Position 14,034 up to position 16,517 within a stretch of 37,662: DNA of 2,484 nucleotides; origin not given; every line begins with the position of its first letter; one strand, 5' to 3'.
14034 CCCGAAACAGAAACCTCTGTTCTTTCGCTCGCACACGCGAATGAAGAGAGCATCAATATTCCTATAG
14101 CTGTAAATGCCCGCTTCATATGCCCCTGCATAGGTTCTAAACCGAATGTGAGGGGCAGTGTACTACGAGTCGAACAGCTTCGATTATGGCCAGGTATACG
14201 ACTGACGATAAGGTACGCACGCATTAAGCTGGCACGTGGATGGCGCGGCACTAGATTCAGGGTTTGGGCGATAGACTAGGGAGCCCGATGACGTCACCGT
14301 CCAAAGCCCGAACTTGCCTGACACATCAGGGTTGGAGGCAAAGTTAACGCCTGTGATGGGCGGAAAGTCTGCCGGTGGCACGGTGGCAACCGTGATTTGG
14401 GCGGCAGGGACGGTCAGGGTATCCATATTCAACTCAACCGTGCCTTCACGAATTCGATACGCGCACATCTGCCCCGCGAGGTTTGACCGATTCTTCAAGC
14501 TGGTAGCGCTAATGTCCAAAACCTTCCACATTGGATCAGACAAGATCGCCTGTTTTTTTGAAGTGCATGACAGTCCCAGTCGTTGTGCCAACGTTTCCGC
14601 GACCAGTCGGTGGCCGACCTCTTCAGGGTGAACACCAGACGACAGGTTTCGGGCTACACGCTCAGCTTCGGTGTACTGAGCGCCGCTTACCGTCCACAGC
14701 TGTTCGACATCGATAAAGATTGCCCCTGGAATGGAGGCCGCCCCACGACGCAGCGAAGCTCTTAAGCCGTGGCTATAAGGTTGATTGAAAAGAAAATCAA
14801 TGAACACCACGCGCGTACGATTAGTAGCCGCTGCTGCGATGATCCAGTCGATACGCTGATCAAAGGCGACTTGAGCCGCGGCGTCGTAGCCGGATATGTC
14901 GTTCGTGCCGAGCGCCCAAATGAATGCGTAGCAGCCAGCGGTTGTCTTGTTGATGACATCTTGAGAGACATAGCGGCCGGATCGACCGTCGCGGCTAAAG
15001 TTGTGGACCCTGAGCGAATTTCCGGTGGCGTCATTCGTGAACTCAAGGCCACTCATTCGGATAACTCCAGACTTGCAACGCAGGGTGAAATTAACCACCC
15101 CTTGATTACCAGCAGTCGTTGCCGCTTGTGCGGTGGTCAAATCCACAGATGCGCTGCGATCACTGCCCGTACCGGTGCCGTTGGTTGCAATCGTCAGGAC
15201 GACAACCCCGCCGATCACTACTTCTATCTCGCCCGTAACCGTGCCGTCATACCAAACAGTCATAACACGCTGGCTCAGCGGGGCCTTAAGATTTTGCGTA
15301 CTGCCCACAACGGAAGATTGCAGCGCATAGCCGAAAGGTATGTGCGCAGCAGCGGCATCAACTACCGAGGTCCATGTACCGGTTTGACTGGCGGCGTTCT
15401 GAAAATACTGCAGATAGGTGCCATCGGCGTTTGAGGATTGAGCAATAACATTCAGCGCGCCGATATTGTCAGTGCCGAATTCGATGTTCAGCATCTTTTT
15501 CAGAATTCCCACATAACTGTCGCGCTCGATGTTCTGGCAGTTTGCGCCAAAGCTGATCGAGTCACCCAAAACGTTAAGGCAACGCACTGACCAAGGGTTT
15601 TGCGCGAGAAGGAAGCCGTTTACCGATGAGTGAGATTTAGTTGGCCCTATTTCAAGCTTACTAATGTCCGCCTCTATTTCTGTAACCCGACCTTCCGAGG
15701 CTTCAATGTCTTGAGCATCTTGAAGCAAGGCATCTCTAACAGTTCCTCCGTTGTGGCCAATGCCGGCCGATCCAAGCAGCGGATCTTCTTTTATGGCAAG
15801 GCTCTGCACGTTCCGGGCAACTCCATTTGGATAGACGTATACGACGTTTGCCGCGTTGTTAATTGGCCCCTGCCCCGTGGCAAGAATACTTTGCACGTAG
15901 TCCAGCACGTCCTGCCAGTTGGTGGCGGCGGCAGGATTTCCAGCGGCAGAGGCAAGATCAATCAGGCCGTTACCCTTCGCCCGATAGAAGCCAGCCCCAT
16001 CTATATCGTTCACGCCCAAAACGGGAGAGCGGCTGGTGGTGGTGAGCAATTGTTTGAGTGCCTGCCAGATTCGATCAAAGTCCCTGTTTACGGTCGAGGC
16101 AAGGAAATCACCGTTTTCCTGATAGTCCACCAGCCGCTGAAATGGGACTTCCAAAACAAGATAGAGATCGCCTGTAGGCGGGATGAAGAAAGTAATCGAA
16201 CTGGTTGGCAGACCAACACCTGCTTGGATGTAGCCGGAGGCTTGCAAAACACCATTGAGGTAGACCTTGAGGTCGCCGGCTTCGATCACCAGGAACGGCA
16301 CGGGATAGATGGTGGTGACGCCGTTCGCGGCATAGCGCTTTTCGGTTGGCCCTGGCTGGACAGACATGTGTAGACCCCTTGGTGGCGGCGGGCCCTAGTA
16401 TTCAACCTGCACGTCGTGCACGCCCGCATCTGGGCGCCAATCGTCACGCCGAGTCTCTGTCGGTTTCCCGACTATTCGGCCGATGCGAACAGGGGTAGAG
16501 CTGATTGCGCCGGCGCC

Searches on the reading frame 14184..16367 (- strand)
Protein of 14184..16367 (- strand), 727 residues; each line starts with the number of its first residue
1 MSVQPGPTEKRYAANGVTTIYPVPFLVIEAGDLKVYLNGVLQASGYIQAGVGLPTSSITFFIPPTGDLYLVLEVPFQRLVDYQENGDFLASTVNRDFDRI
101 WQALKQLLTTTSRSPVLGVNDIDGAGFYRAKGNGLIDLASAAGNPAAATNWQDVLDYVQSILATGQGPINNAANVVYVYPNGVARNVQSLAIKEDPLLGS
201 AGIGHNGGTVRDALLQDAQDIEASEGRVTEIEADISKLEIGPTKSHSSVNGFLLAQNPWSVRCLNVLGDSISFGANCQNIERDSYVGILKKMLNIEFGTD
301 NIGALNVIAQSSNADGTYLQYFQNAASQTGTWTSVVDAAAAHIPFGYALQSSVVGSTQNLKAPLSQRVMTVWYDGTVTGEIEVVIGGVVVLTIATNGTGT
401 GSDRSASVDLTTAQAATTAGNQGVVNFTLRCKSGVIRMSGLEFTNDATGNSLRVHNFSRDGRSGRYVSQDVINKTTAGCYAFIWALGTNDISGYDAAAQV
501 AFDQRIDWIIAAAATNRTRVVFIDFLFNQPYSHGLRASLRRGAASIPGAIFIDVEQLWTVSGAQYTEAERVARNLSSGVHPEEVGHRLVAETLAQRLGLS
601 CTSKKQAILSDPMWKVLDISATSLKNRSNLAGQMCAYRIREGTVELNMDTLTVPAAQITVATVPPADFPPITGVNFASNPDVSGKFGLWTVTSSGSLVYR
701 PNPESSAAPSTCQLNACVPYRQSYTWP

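Call 15: search_protein_families(library=phrogs, proteins=[window:14184-16367:-], max_evalue=0.001)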
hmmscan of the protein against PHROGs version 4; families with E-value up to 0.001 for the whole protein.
window:14184-16367:- (727 aa): 4 families
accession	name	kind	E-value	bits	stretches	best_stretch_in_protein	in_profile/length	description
phrog_15518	-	unknown function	7.5e-41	141.2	1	264-627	196-558/667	-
phrog_30017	-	unknown function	9.6e-22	77.7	1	10-216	10-235/1025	-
phrog_28871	-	unknown function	1.3e-19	70.5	1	11-163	11-158/946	-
phrog_1640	-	tail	2.7e-09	37.7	1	10-446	10-458/765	tail protein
